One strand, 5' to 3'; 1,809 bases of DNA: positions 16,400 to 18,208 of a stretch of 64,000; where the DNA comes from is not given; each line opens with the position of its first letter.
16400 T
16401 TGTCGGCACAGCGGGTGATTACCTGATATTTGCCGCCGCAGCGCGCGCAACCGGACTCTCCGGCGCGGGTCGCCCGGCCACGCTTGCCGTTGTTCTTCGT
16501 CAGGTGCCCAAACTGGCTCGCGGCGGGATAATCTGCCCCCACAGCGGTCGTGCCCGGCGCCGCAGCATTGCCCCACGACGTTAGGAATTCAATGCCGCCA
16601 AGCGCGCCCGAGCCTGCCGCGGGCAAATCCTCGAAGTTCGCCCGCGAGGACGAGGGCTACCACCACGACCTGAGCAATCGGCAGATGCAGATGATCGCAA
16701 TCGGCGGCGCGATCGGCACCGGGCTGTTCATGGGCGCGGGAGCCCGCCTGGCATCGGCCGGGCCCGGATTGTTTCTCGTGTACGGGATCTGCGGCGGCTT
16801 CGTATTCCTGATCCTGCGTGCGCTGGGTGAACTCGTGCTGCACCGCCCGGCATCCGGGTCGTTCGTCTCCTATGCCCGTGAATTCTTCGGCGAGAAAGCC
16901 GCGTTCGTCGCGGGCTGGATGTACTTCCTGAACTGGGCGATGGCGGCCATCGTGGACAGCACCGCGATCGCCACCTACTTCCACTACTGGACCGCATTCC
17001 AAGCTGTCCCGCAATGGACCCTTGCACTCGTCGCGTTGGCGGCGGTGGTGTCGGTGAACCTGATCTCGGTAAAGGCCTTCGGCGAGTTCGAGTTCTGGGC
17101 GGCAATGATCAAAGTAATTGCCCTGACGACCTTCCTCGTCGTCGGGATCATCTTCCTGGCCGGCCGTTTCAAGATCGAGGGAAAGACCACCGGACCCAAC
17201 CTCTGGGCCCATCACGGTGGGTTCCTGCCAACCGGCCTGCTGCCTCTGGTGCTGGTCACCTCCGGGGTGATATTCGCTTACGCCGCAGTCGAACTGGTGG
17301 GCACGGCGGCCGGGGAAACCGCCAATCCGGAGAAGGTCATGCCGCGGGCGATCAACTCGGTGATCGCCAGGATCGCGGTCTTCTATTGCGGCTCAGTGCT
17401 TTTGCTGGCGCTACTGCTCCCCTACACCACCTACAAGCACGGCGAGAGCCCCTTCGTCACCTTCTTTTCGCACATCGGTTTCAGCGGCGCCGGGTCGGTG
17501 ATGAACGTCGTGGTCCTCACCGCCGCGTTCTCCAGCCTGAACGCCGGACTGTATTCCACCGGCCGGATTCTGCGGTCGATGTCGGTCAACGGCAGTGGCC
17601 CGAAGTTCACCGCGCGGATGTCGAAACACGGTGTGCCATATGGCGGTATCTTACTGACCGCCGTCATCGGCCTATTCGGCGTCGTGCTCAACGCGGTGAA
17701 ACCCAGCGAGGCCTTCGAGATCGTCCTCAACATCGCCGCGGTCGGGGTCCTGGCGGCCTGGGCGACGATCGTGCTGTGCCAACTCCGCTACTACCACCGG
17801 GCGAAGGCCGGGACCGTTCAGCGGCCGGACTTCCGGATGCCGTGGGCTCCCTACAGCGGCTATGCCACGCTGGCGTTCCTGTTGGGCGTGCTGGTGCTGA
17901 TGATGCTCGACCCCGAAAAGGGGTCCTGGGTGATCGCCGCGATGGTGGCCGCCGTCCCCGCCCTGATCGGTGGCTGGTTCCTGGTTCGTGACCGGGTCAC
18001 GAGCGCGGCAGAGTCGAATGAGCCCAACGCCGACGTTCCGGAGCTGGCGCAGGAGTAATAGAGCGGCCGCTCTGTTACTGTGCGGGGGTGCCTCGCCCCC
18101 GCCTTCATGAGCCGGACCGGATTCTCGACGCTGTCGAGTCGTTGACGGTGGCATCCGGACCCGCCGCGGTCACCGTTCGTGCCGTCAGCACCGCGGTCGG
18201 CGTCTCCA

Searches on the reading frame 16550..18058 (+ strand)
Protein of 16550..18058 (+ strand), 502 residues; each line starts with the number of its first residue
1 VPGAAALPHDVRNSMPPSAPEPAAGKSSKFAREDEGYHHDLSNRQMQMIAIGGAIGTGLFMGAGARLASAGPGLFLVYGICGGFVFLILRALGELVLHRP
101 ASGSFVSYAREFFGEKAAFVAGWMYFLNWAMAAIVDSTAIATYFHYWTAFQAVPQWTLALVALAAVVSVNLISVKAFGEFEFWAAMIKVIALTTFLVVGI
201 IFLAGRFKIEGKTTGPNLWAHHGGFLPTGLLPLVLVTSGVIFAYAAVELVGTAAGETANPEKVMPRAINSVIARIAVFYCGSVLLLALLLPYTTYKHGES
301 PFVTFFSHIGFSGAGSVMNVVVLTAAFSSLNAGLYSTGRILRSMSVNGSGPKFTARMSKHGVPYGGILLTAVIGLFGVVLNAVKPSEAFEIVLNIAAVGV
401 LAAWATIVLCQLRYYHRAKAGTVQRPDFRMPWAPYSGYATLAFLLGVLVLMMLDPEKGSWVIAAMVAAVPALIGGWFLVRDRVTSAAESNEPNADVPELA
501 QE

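Call 9: search_protein_families(library=pfam, proteins=[window:16550-18058:+], max_evalue=0.01)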
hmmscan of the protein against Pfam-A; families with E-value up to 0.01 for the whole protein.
window:16550-18058:+ (502 aa): 2 families
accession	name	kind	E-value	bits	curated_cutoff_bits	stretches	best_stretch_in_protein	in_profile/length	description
PF00324.27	AA_permease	-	2.3e-108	363.3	24.6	1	46-477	2-455/470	Amino acid permease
PF13520.12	AA_permease_2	-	3.2e-37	128.9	27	1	48-456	8-409/427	Amino acid permease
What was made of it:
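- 16550..18058 (+): Amino-acid permease (AnsP-like). It is the right-hand neighbour of copy 3 and is probably not the regulated gene. Pfam (call 9).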
